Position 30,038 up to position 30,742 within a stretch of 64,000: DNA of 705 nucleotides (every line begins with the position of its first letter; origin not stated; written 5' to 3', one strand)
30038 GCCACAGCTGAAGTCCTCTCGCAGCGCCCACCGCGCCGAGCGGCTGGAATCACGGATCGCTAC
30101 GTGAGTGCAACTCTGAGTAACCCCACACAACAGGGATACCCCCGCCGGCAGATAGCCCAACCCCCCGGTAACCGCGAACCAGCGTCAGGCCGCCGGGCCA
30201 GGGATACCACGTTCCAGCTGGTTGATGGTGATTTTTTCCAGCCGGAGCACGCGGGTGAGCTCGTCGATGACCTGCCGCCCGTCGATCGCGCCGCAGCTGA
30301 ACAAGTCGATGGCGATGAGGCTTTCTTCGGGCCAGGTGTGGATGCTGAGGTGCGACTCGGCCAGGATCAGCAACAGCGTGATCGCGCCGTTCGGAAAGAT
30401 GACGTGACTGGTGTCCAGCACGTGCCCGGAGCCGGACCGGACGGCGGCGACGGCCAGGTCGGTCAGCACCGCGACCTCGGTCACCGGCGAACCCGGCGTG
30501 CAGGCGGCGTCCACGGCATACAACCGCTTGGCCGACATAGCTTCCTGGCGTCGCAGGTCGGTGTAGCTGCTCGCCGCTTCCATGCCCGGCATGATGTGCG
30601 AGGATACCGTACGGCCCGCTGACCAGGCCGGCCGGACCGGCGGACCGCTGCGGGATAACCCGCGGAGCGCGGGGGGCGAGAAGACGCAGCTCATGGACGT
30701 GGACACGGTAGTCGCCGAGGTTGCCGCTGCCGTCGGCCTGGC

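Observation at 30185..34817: Orphan operon joining a BpsA/DUF43 aminopropyltransferase and SpeH AdoMet decarboxylase to GNAT, FkbH-like loader and ACP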

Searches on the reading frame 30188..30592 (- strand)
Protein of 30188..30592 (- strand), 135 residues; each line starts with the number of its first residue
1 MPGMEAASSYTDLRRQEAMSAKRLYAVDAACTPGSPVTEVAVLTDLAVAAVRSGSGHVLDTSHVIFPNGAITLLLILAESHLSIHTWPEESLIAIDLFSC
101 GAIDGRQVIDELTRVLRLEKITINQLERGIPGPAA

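Call 3: search_protein_families(library=pfam, proteins=[window:30188-30538:-], max_evalue=0.01)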
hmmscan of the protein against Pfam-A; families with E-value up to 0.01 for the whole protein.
seq(117 aa): 1 family
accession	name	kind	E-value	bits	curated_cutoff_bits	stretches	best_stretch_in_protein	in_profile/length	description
PF02675.21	AdoMet_dc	-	1.6e-20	73.9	25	1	17-111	12-107/107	S-adenosylmethionine decarboxylase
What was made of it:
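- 30185..30592 (-): speH: class 1b pyruvoyl AdoMet decarboxylase homologue (135 aa), divergent from the operon. PF02675 scores 73.9 bits (call 3).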

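Call 4: search_protein_families(library=ncbifam, proteins=[window:30188-30538:-], max_evalue=0.01)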
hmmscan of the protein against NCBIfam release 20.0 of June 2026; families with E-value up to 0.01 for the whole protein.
seq(117 aa): 1 family
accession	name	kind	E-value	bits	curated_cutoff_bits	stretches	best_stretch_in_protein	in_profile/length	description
TIGR03330.1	SAM_DCase_Bsu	equivalog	4.8e-21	75.2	75.65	1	15-111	15-112/112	adenosylmethionine decarboxylase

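Call 25: search_solved_structures(query=window:30188-30538:-, max_evalue=0.01, show_alignments=3)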
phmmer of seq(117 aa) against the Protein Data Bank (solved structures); distinct sequences matched with E-value up to 0.01: 5.
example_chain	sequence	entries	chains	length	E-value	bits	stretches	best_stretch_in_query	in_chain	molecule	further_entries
1tlu_A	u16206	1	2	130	2.2e-13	53.6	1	26-111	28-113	S-adenosylmethionine decarboxylase proenzyme, AdoMetDC, SamDC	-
1vr7_A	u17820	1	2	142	2.8e-13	53.2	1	26-111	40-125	S-adenosylmethionine decarboxylase proenzyme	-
1tmi_A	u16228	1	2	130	5.8e-13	52.2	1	26-111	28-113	S-adenosylmethionine decarboxylase proenzyme, AdoMetDC, SamDC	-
2iii_A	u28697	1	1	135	6e-10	42.5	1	20-112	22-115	S-adenosylmethionine decarboxylase proenzyme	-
3iwb_A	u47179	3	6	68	1.5e-07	34.8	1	63-111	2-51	S-adenosylmethionine decarboxylase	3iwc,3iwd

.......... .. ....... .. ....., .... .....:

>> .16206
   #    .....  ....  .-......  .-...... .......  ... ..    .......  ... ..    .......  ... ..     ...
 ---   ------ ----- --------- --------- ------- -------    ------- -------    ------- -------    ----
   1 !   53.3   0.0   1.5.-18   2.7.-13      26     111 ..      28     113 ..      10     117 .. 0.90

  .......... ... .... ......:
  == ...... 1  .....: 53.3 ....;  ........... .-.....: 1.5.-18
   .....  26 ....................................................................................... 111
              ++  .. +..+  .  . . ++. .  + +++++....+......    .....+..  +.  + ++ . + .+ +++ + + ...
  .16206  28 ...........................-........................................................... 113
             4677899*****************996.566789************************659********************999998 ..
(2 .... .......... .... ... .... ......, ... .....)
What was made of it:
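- On Class 1b AdoMet decarboxylase (SpeH/SpeD, PF02675, TIGR03330): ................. aligns to 1tlu (call 25).
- SpeH: S, H and C equivalents (call 25). Its core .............DLFSCG is nearly identical to bona fide T. maritima AdoMetDC (call 25).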

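Call 55: search_protein_families(library=padloc, proteins=[window:30188-30538:-], max_evalue=0.01)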
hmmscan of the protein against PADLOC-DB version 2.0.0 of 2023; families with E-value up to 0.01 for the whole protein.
seq(117 aa): 0 families

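Call 84: search_protein_families(library=ncbifam, proteins=[window:30188-30592:-], max_evalue=0.001)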
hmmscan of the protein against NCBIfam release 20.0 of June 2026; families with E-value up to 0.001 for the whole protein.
window:30188-30592:- (135 aa): 1 family
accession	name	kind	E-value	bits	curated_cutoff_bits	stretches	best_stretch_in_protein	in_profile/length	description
TIGR03330.1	SAM_DCase_Bsu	equivalog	7.3e-21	74.6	75.65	1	33-129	15-112/112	adenosylmethionine decarboxylase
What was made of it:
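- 30185..30592 (-): TIGR03330 scores 74.6-75.2 bits against a cut-off of 75.65 (calls 4, 84).
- On Class 1b AdoMet decarboxylase (SpeH/SpeD, PF02675, TIGR03330): 74.6-75.2 bits against a cut-off of 75.65 (calls 4, 84).
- The actinobacterial SpeH scores just under the AdoMetDC equivalog cut-off (call 84).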
